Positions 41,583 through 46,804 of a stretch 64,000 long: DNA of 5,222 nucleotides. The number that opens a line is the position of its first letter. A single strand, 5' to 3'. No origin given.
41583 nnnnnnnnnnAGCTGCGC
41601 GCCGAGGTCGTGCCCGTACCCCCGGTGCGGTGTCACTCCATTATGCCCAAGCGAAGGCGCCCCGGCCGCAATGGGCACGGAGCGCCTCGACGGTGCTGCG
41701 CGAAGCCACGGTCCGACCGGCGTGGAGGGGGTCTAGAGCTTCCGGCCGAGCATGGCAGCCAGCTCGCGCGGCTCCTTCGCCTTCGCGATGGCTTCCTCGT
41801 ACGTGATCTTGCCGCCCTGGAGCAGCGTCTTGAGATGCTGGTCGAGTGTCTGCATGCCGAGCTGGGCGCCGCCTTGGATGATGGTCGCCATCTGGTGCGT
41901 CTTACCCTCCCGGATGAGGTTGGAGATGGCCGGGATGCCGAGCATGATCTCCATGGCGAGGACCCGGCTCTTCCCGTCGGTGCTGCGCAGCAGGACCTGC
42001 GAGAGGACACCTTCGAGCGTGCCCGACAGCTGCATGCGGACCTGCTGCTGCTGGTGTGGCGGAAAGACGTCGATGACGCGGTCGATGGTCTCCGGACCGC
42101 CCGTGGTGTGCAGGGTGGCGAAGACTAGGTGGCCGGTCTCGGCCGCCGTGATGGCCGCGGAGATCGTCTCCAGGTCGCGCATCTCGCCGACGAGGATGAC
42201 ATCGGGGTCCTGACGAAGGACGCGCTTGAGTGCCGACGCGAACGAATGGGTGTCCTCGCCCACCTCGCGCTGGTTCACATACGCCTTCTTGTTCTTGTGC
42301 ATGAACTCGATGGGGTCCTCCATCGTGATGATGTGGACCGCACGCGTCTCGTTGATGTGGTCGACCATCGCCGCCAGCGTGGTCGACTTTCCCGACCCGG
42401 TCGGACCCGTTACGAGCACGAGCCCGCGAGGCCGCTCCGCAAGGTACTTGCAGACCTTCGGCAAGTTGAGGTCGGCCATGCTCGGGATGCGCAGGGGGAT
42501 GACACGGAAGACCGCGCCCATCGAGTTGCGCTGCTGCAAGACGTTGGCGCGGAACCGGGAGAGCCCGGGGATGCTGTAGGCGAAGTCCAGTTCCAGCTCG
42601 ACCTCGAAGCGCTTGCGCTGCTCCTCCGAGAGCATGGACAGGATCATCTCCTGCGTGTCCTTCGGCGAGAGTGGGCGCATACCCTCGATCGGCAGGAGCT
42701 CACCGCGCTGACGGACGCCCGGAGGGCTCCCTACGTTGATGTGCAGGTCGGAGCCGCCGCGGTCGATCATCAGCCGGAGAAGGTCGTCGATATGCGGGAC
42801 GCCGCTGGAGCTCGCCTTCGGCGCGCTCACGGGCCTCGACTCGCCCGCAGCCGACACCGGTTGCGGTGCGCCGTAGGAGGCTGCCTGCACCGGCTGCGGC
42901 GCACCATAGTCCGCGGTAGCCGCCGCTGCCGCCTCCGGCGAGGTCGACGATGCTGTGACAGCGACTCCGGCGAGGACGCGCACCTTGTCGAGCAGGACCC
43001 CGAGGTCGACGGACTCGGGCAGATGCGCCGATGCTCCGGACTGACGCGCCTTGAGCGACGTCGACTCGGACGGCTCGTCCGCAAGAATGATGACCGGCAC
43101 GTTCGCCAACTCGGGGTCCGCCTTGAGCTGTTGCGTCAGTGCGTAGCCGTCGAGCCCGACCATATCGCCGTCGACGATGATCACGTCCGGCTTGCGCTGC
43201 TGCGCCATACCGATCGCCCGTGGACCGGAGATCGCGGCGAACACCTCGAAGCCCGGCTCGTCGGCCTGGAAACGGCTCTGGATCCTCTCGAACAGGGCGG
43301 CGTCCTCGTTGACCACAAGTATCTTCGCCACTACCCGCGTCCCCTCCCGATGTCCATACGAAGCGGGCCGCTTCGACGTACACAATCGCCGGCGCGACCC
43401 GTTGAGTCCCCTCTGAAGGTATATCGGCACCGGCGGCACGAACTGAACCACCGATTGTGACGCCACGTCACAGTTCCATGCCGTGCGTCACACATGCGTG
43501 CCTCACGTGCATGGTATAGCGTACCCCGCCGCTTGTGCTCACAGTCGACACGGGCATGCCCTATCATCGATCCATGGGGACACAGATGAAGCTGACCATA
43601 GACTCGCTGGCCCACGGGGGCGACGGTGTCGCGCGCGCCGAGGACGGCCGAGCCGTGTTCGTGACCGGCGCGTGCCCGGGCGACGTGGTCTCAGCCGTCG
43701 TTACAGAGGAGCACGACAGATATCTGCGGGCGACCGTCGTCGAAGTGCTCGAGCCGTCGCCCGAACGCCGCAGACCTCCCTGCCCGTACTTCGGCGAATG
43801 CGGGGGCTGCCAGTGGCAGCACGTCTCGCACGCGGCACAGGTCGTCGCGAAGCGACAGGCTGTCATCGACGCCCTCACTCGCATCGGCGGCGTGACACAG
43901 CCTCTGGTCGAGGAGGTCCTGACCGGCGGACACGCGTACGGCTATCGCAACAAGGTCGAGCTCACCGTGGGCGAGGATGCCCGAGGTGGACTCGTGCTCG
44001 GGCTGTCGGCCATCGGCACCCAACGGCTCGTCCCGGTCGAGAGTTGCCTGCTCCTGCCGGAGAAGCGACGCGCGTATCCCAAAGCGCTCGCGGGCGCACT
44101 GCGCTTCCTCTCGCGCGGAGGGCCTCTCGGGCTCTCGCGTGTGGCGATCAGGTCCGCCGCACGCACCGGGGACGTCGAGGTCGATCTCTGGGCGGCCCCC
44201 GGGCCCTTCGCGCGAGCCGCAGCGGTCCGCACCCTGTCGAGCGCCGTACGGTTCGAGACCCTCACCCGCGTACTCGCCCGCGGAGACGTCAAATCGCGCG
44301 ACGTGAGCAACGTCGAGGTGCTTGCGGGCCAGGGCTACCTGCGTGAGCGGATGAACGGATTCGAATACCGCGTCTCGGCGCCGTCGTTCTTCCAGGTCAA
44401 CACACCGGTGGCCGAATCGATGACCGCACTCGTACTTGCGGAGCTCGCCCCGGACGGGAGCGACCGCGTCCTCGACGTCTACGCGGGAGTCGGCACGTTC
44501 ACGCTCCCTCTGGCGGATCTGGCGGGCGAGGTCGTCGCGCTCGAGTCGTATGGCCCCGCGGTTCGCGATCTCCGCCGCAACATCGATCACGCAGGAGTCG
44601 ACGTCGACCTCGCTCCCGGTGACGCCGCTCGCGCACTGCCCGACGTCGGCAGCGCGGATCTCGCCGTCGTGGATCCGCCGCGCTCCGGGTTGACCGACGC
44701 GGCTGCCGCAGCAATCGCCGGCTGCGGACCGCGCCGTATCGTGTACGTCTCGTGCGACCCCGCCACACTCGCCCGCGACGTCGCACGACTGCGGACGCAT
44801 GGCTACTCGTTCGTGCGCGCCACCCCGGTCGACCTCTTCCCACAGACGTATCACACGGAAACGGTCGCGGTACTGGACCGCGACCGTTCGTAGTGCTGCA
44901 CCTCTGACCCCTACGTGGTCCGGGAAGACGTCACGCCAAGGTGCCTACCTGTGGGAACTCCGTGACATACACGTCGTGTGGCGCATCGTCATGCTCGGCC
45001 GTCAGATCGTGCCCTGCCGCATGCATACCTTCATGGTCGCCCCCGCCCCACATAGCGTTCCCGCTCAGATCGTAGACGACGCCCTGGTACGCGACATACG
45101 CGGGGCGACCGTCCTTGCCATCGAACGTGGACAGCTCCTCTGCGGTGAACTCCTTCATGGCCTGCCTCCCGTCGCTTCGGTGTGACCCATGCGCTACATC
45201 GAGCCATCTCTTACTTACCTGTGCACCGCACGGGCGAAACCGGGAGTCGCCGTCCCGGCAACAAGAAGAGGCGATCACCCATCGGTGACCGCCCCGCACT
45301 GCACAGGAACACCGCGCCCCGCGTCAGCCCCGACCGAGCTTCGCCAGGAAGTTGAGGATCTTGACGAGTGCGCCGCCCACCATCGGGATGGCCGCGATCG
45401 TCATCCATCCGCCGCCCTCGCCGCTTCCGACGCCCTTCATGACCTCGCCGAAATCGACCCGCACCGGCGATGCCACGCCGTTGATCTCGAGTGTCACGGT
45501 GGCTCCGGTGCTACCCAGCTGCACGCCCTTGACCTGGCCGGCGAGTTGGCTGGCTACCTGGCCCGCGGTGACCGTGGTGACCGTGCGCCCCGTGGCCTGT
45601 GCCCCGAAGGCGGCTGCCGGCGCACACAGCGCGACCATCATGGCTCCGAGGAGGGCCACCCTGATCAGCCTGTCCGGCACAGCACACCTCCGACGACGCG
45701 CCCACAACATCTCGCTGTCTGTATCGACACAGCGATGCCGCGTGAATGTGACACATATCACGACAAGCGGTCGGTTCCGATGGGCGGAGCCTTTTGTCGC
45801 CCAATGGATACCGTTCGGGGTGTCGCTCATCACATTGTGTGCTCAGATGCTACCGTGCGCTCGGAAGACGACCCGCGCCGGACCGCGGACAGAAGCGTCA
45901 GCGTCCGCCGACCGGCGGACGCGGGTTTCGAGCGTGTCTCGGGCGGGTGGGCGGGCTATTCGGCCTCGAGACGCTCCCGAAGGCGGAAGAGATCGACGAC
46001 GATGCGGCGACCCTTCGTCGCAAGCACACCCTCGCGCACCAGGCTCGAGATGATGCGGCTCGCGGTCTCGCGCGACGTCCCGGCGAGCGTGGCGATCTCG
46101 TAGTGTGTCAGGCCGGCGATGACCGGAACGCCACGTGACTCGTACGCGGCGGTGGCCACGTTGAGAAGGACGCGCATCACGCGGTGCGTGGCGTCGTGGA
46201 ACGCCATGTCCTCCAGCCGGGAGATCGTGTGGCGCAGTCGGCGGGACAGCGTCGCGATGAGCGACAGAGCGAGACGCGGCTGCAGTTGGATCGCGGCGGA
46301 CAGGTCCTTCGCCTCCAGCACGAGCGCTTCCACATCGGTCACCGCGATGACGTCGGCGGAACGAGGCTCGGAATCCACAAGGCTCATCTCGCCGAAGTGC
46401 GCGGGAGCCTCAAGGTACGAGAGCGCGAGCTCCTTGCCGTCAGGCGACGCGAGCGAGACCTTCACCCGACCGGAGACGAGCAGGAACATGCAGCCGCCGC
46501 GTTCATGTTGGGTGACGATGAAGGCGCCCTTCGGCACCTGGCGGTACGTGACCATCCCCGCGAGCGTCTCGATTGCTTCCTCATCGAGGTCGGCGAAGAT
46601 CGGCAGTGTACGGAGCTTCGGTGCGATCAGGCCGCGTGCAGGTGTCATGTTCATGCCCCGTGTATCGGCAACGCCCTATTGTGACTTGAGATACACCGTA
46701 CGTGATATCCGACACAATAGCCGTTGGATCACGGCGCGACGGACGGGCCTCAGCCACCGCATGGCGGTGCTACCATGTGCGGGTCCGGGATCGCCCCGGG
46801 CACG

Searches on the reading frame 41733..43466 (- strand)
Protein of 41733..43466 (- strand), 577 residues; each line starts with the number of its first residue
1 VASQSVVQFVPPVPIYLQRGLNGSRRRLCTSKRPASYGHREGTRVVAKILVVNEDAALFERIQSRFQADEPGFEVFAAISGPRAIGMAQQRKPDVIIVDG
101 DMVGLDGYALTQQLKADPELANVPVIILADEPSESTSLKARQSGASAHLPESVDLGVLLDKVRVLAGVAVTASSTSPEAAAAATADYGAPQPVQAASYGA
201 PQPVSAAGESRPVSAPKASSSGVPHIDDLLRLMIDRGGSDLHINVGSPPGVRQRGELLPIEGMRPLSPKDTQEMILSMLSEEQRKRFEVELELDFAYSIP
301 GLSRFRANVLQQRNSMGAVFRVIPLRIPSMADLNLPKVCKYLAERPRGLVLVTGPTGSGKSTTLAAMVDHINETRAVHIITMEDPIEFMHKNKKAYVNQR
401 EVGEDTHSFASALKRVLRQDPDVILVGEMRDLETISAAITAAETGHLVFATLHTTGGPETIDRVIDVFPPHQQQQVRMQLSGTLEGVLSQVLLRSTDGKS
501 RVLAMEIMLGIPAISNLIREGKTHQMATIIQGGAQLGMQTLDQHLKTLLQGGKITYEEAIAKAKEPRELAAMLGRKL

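Call 34: search_protein_families(library=pfam, proteins=[window:41733-43466:-])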
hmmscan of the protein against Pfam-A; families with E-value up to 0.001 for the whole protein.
window:41733-43466:- (577 aa): 8 families
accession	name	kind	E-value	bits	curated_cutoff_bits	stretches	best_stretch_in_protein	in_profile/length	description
PF00437.27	T2SSE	-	8.3e-44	150.2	24.9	1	341-502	136-287/370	Type II/IV secretion system protein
PF00072.30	Response_reg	-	9.4e-16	58.4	30.2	1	49-162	1-110/111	Response regulator receiver domain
PF13401.12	AAA_22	-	9.7e-06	26.4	27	1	346-432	4-96/130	AAA domain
PF13191.12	AAA_16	-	3.1e-05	25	32.6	1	343-378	21-55/167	AAA ATPase domain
PF13604.12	AAA_30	-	6.1e-05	23.3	27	1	338-434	9-102/191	AAA domain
PF25199.1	nSTAND_NTPase5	-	0.00027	21.2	34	1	343-388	37-82/145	Novel STAND NTPase 5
PF13555.12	AAA_29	-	0.00031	20.8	27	1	346-367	21-42/61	P-loop containing region of AAA domain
PF13245.12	AAA_19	-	0.00067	20.3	25.1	0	346-423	10-78/134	AAA domain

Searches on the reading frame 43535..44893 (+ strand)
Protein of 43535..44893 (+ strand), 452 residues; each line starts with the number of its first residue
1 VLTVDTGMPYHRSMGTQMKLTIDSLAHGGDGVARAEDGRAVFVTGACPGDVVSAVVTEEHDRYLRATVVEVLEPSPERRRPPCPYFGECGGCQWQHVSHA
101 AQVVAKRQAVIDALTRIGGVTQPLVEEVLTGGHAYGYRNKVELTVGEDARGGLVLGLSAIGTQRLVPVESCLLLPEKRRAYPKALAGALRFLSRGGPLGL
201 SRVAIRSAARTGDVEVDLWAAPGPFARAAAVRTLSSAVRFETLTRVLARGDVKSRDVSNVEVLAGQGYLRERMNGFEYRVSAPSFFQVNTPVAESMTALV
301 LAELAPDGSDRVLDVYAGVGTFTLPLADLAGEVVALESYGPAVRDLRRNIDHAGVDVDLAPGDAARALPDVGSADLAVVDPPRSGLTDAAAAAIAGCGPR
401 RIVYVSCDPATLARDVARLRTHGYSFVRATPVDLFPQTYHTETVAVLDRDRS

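Call 34: search_protein_families(library=pfam, proteins=[window:43535-44893:+])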
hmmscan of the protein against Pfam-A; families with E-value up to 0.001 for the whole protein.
window:43535-44893:+ (452 aa): 6 families
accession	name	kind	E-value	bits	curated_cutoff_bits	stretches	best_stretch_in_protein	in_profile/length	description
PF05958.17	tRNA_U5-meth_tr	-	1.4e-17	64.2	23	2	378-449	288-356/357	tRNA (Uracil-5-)-methyltransferase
PF01938.26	TRAM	-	1.5e-09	38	21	1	15-69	5-61/61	TRAM domain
PF02475.24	TRM5-TYW2_MTfase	-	3.1e-06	27.7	28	1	304-356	33-86/164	TRM5/TYW2 methyltransferase domain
PF13649.12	Methyltransf_25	-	6.4e-05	24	27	1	312-379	1-70/97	Methyltransferase domain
PF00398.26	RrnaAD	-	0.00058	19.5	24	1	300-338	22-60/263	Ribosomal RNA adenine dimethylase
PF05175.20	MTS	-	0.00091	19.3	23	0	297-382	20-107/170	Methyltransferase small domain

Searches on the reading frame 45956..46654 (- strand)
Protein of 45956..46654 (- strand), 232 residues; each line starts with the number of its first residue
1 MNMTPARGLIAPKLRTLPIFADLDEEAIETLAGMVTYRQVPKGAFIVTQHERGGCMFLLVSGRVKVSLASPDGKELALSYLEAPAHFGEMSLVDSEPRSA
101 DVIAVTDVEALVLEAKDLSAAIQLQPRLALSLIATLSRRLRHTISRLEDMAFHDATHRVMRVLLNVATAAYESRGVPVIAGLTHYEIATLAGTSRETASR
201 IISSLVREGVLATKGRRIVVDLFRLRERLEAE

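Call 34: search_protein_families(library=pfam, proteins=[window:45956-46654:-])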
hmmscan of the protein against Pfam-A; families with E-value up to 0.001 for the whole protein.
window:45956-46654:- (232 aa): 3 families
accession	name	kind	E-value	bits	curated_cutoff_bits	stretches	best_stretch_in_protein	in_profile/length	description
PF00027.35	cNMP_binding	-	1.9e-21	76.3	27.5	1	38-123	2-87/89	Cyclic nucleotide-binding domain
PF13545.12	HTH_Crp_2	-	6.5e-14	52.1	27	1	158-227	2-69/70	Crp-like helix-turn-helix domain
PF00325.26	Crp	-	0.00024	21.2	21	1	182-211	3-32/32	Bacterial regulatory proteins, crp family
